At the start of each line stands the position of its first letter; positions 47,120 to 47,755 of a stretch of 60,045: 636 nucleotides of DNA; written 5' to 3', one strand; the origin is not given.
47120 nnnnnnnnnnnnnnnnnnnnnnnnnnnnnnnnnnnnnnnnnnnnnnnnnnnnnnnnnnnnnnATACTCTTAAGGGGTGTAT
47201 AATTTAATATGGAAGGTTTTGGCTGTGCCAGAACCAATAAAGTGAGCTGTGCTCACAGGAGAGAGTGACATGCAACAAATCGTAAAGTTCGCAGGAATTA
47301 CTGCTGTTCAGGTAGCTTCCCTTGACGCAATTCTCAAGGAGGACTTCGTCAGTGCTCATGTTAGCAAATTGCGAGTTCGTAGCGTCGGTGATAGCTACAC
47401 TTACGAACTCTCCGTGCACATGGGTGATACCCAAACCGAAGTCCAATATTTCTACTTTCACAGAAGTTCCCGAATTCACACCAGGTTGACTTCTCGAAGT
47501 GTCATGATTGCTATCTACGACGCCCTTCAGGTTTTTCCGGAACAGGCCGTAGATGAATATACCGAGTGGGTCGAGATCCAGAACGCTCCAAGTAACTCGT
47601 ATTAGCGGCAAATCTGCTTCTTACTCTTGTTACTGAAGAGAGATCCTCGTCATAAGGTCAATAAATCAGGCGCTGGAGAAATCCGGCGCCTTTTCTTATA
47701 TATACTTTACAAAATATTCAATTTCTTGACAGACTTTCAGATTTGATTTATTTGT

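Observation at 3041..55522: About ten GC-rich, SD-bearing 'moron-like' transcription units embedded in an SD-less AT-rich housekeeping backbone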

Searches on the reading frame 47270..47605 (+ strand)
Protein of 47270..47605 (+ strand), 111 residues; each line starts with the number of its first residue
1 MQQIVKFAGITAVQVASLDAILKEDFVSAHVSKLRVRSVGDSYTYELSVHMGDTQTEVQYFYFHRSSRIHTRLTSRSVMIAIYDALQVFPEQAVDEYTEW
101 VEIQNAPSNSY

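Call 12: search_protein_families(library=pfam, max_evalue=0.1, proteins=[window:47270-47605:+])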
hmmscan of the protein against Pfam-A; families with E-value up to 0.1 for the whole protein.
window:47270-47605:+ (111 aa): 0 families

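Call 32: search_protein_families(library=phrogs, max_evalue=0.01, proteins=[window:47270-47605:+])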
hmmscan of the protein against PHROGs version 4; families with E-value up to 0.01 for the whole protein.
window:47270-47605:+ (111 aa): 0 families

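Call 33: search_protein_families(library=ncbifam, max_evalue=0.01, proteins=[window:47270-47605:+])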
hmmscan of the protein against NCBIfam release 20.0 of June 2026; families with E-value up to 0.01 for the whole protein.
window:47270-47605:+ (111 aa): 0 families

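Call 74: find_homologous_proteins(query=window:47270-47605:+, max_evalue=0.001)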
Query window:47270-47605:+ (111 aa): 1 proteins with E <= 0.001 among 1 candidates.
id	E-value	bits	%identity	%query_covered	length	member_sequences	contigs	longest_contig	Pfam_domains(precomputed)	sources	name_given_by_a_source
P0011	5.5e-65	233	100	100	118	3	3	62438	-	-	-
